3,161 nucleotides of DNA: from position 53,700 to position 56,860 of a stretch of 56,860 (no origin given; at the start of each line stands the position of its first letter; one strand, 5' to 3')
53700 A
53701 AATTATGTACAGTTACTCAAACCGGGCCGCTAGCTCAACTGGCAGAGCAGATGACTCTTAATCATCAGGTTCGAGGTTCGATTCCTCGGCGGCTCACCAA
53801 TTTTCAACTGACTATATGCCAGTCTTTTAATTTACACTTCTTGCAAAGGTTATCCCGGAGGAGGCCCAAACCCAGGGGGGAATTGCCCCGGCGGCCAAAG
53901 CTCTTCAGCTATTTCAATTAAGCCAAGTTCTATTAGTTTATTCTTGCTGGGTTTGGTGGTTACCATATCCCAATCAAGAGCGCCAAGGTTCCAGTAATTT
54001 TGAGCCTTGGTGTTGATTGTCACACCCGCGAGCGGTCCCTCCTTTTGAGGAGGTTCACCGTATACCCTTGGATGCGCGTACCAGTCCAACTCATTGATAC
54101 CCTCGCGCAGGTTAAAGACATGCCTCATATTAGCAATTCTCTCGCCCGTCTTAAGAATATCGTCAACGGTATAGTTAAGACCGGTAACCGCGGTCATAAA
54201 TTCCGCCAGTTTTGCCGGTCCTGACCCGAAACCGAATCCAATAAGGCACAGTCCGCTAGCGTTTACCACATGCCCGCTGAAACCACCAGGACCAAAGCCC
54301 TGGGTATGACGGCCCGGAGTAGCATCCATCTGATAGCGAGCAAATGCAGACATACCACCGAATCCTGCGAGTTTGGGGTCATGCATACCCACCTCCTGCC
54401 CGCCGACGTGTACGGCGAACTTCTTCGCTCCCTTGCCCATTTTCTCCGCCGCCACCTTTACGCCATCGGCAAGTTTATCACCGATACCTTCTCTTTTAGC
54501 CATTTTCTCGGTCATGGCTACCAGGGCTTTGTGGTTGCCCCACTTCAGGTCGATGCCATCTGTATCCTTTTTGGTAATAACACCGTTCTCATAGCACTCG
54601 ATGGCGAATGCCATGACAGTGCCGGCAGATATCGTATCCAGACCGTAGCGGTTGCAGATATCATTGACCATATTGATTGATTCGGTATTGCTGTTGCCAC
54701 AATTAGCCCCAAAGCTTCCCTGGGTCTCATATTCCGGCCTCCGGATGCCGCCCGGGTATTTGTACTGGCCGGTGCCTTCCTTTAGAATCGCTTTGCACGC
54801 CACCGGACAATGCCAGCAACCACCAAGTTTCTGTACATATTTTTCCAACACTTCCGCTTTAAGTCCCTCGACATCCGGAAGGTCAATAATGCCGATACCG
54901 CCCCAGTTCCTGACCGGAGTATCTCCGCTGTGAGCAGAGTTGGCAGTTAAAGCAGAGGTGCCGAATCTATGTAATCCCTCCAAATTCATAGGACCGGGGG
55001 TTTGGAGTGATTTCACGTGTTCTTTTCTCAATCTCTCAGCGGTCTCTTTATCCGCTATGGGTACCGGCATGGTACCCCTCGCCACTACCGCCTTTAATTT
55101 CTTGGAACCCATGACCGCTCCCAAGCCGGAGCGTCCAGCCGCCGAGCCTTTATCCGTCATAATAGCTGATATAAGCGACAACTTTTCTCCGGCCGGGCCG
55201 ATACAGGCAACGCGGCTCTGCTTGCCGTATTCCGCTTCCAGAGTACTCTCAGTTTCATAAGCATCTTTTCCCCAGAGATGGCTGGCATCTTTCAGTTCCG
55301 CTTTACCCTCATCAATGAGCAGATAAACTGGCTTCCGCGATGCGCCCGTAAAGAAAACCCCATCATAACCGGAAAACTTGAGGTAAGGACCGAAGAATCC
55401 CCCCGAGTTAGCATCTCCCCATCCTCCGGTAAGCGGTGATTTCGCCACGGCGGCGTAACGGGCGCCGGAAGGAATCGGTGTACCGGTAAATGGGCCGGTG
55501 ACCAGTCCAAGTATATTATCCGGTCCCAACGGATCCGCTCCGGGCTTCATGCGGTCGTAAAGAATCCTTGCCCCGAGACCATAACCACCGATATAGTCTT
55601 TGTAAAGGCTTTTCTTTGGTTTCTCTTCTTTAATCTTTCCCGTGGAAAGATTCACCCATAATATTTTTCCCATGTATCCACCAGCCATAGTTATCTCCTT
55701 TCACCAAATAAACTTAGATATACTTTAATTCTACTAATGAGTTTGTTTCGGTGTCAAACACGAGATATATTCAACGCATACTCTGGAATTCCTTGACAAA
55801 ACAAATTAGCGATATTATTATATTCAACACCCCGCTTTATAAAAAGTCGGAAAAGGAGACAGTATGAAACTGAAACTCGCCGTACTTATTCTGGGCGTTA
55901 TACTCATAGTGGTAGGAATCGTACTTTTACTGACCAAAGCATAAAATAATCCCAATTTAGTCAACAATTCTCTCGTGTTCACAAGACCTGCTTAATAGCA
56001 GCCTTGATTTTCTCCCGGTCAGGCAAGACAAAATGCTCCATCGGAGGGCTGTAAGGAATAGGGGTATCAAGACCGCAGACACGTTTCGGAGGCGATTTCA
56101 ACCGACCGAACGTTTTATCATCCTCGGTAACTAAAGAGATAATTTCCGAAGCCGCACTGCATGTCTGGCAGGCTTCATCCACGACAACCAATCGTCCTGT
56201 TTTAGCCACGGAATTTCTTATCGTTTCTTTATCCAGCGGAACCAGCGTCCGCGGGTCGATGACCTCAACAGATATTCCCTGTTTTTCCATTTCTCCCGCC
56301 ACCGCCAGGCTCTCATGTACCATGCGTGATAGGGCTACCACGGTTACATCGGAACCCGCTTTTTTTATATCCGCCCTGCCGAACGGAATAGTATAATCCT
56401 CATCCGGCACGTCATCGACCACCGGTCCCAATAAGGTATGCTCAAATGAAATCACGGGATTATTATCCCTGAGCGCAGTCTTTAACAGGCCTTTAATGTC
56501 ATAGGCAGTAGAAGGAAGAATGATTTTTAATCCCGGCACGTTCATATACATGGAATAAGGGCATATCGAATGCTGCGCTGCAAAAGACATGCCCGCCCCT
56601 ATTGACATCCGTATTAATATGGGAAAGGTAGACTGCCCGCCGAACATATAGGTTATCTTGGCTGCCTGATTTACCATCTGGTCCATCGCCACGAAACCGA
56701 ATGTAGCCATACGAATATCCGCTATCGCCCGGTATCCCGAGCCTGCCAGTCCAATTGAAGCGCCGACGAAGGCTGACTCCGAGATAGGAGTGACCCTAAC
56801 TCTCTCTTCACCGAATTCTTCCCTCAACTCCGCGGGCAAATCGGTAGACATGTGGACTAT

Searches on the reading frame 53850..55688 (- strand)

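Call 58: search_protein_families(library=pfam, proteins=[window:53850-55688:-], max_evalue=0.0001)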
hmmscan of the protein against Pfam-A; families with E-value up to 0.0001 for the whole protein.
window:53850-55688:- (612 aa): 2 families
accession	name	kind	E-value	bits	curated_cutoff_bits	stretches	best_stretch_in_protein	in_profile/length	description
PF01314.23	AFOR_C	-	2.2e-90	304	27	2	233-445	16-222/385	Aldehyde ferredoxin oxidoreductase, domains 2 & 3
PF02730.20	AFOR_N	-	3.4e-80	268.9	29.8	1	7-206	1-199/199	Aldehyde ferredoxin oxidoreductase, N-terminal domain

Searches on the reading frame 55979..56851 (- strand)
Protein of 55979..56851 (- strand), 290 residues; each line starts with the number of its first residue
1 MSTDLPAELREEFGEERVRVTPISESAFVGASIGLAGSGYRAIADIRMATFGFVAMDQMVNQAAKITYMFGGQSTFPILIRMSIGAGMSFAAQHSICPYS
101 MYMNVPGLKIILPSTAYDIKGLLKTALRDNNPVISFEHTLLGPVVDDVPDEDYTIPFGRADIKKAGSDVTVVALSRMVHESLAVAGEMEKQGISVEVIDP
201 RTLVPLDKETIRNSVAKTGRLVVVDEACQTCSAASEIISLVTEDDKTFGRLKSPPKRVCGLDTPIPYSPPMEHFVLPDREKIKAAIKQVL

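Call 58: search_protein_families(library=pfam, proteins=[window:55979-56851:-], max_evalue=0.0001)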
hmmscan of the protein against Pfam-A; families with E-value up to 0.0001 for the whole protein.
window:55979-56851:- (290 aa): 2 families
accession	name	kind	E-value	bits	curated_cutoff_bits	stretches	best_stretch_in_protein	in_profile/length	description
PF02780.25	Transketolase_C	-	1.5e-37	128.7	25.9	1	158-282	1-124/124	Transketolase, C-terminal domain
PF02779.29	Transket_pyr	-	3.6e-23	82.6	27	1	9-139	41-169/174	Transketolase, pyrimidine binding domain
